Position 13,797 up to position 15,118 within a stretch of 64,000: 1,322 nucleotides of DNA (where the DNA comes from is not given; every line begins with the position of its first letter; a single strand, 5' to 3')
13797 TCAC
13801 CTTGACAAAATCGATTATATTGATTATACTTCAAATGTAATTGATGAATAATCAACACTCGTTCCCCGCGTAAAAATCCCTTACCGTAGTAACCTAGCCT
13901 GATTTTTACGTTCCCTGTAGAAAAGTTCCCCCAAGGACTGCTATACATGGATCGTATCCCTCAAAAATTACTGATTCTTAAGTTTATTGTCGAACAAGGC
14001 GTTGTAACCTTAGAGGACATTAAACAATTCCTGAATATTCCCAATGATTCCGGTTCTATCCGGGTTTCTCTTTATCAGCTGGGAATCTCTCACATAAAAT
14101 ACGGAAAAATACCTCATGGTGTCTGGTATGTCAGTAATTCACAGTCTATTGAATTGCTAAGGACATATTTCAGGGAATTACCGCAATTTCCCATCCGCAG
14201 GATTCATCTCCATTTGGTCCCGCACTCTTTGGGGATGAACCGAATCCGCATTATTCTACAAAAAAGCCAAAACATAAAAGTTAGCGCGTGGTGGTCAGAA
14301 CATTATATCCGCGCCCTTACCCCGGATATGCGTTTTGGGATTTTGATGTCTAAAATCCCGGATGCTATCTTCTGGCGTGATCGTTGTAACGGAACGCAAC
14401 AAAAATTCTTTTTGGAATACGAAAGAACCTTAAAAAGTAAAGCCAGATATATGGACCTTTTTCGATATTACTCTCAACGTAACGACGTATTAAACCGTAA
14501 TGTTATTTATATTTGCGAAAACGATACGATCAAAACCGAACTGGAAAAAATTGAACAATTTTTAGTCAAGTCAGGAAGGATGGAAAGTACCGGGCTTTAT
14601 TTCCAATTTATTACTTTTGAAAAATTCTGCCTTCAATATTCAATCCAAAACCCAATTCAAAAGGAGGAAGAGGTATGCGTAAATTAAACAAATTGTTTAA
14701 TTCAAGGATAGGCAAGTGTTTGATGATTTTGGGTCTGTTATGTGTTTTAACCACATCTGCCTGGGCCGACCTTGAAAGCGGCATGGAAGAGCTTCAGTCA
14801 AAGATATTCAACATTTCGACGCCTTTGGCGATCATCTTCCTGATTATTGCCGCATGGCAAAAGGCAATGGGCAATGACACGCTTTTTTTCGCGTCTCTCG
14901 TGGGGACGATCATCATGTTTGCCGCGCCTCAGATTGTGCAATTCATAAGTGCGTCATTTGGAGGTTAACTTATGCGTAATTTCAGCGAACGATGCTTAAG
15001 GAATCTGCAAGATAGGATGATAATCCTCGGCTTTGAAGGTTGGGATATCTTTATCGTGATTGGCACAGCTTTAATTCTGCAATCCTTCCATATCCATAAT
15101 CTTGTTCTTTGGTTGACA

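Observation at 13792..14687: Candidate oriT/relaxosome region: strong promoter, 10-nt inverted repeat and a small His-rich wHTH-like protein; no canonical relaxase in the window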

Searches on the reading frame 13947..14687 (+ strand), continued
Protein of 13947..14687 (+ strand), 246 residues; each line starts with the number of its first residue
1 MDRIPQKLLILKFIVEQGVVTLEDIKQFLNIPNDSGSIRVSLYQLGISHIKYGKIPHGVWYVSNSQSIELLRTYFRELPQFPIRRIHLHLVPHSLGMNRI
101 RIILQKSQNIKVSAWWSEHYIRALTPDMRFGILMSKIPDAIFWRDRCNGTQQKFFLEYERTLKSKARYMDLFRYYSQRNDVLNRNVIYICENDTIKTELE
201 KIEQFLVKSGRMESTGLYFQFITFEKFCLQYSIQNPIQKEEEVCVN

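Call 81: fold_search(model_id=the predicted structure, library=pdb)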
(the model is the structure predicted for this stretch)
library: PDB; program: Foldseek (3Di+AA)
matches with E <= 10: 611; with E <= 0.001: 0
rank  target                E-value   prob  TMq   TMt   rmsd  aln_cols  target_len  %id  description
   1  9hny_DI               4.1e-02  0.10  0.17  0.13  20.5       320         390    9  Mitoribosomal small subunit in complex with Mettl15 and Mettl17 (released 2025-03-26)
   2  1jgs                  4.9e-02  0.99  0.26  0.44  10.0       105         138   14  Multiple Antibiotic Resistance Repressor, MarR (released 2001-12-28)
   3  4zsf_A                5.3e-02  0.28  0.27  0.25  19.3       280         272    9  Crystal structure of pre-specific restriction endonuclease BsaWI-DNA complex (released 2015-10-07)
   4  6o8n_A                6.0e-02  0.99  0.24  0.54   2.8        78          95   13  Crystal Structure of C9S tetrasulfide state of Sulfide-responsive transcriptional repressor (SqrR) from Rhodobacter ca (released 2020-04-01)
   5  8a8t                  6.0e-02  0.18  0.21  0.10  20.6       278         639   11  Malonyl-CoA reductase from Chloroflexus aurantiacus - C-terminal NADP and malonate bound (released 2023-04-05)
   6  6pcp_A                6.8e-02  0.82  0.24  0.39  11.7       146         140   14  Mechanism for regulation of DNA binding of Bordetella bronchiseptica BpsR by 6-hydroxynicotinic acid (released 2019-11-06)
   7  3laj_A                8.7e-02  0.41  0.20  0.30  12.8       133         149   14  The Structure of the Intermediate Complex of the Arginine Repressor from Mycobacterium tuberculosis Bound to its DNA O (released 2010-05-05)
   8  6o8o_D                9.8e-02  0.95  0.23  0.52   2.7        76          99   12  Crystal Structure of C9S disulfide state of Sulfide-responsive transcriptional repressor (SqrR) from Rhodobacter capsu (released 2020-04-01)
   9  9ill_MODEL_1_A        9.8e-02  0.95  0.23  0.45   3.4        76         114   18  monomeric SarA-E89Q in complex with DNA (released 2025-10-15)
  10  2zkz_A                1.0e-01  0.99  0.25  0.65   2.1        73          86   15  Crystal structure of the transcriptional repressor PagR of Bacillus anthracis (released 2009-04-07)
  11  5yhz                  1.0e-01  0.98  0.25  0.39   2.7        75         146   16  Structure of Lactococcus lactis ZitR, E41A mutant (released 2017-12-06)
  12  9c5g_A                1.0e-01  0.20  0.18  0.16  16.8       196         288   13  Structure of R. leguminosarum CapW bound to single-stranded DNA (released 2024-10-30)
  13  6o8k                  1.1e-01  0.98  0.24  0.57   2.4        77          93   14  Crystal Structure of apo and reduced Sulfide-responsive transcriptional repressor (SqrR) from Rhodobacter capsulatus. (released 2020-04-01)
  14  6pcp_B                1.2e-01  0.72  0.22  0.37  11.8       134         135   14  Mechanism for regulation of DNA binding of Bordetella bronchiseptica BpsR by 6-hydroxynicotinic acid (released 2019-11-06)
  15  3lap_A                1.5e-01  0.47  0.21  0.32  13.2       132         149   14  The Structure of the Intermediate Complex of the Arginine Repressor from Mycobacterium tuberculosis Bound to its DNA O (released 2010-05-05)
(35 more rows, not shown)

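Call 85: search_protein_representatives(alignment_id=A1)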
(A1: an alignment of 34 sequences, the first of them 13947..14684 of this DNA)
Query: 34 sequences, 245 profile positions. Proteins with E-value up to 0.001 (for the whole library): 448; up to 1e-10: 35; up to 1e-30: 23. The best 150 are listed.
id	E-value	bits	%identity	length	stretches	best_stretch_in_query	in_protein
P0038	1.4e-106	371.9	-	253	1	1-242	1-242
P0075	2.1e-93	328.8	-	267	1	4-244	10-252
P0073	6.7e-90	317.3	-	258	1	2-240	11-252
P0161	2.5e-85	302.3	-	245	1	1-239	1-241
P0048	4.7e-83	294.9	-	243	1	1-238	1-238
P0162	8.8e-78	277.6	-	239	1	1-237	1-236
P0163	1.2e-75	270.6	-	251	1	1-227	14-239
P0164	1.7e-71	257.0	-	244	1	2-241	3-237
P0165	1.1e-69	251.1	-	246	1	2-239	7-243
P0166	1.4e-64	234.4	-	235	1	4-229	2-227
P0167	1.5e-57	211.4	-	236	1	5-230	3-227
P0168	4.0e-57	209.9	-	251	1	3-227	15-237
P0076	1.5e-55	204.8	-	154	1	91-236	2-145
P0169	4.8e-54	199.9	-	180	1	1-131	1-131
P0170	5.5e-50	186.6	-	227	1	2-202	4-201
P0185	4.8e-12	62.3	-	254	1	8-210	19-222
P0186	5.5e-12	62.1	-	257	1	5-229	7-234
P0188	2.8e-11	59.8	-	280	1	9-230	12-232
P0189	3.3e-11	59.6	-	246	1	6-207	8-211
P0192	3.4e-10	56.3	-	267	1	4-230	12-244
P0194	4.4e-10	55.9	-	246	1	6-235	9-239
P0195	6.9e-10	55.2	-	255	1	8-219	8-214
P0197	8.0e-10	55.0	-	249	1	4-213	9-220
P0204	2.2e-09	53.6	-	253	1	8-227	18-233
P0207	2.6e-09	53.4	-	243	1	9-208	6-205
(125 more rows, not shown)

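Call 86: search_protein_families(library=pfam, proteins=[P0185, P0186, P0188, P0189, P0192, P0194, P0195, P0197, P0204, P0207], max_evalue=0.001)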
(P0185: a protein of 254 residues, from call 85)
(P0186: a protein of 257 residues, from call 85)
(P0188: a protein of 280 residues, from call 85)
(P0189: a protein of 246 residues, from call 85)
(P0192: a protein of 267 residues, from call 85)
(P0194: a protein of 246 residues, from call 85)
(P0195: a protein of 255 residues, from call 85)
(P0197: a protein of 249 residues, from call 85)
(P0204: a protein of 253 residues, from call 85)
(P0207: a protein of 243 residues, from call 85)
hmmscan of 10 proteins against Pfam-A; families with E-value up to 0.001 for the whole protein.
P0185 (254 aa): 0 families

P0186 (257 aa): 1 family
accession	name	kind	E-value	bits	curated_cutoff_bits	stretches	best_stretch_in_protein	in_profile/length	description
PF13814.12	Replic_Relax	-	4e-05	24.2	25.3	1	16-183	4-175/191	Replication-relaxation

P0188 (280 aa): 0 families

P0189 (246 aa): 1 family
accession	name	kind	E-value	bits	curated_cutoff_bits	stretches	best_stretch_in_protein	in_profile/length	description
PF13814.12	Replic_Relax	-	1.8e-07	31.9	25.3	1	14-182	2-173/191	Replication-relaxation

P0192 (267 aa): 1 family
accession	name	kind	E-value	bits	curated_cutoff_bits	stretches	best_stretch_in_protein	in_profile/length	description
PF25212.1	HVO_A0114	-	0.00061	20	27.6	0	10-67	19-74/84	HVO_A0114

P0194 (246 aa): 1 family
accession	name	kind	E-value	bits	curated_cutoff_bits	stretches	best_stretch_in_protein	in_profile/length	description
PF13814.12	Replic_Relax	-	2.6e-06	28.1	25.3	1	14-152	1-148/191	Replication-relaxation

P0195 (255 aa): 1 family
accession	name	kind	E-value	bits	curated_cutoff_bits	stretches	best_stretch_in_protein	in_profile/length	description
PF13814.12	Replic_Relax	-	9.4e-09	36.1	25.3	1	13-173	3-174/191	Replication-relaxation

P0197 (249 aa): 1 family
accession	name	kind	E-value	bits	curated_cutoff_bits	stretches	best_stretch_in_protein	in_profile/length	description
PF13814.12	Replic_Relax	-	8.8e-05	23.1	25.3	1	16-114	1-110/191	Replication-relaxation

P0204 (253 aa): 1 family
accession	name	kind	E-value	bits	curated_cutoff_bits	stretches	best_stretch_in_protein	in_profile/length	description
PF13814.12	Replic_Relax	-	1.6e-08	35.3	25.3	1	24-189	4-173/191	Replication-relaxation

P0207 (243 aa): 1 family
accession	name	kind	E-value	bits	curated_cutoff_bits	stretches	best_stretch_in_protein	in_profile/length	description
PF13814.12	Replic_Relax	-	1.3e-05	25.8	25.3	1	12-177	5-175/191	Replication-relaxation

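Call 95: list_cluster_members(proteins=[P0001])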
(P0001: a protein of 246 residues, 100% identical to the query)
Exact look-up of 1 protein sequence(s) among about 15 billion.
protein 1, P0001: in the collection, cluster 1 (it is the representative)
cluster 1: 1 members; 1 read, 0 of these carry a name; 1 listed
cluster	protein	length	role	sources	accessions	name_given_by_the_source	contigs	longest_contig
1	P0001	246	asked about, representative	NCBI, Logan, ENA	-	-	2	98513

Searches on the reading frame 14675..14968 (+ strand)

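Call 3: search_protein_families(library=pfam, proteins=[window:14675-14968:+], max_evalue=1)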
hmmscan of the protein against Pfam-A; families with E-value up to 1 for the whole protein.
window:14675-14968:+ (97 aa): 1 family
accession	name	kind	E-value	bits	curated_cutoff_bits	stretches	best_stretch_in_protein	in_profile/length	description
PF04956.18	TrbC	-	5.3e-05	23.8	27.9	1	14-91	13-98/98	TrbC/VIRB2 pilin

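Call 11: search_protein_families(library=ncbifam, proteins=[window:14675-14968:+], max_evalue=1)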
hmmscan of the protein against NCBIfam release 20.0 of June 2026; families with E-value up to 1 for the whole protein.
window:14675-14968:+ (97 aa): 2 families
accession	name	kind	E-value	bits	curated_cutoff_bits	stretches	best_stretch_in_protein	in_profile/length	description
NF009318.0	PRK12674.2-3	equivalog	0.0098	16.2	97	1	15-92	9-85/102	Na+/H+ antiporter subunit G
TIGR00636.1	PduO_Nterm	equivalog_domain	0.22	11.2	108.45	1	24-53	41-70/171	cob(I)yrinic acid a,c-diamide adenosyltransferase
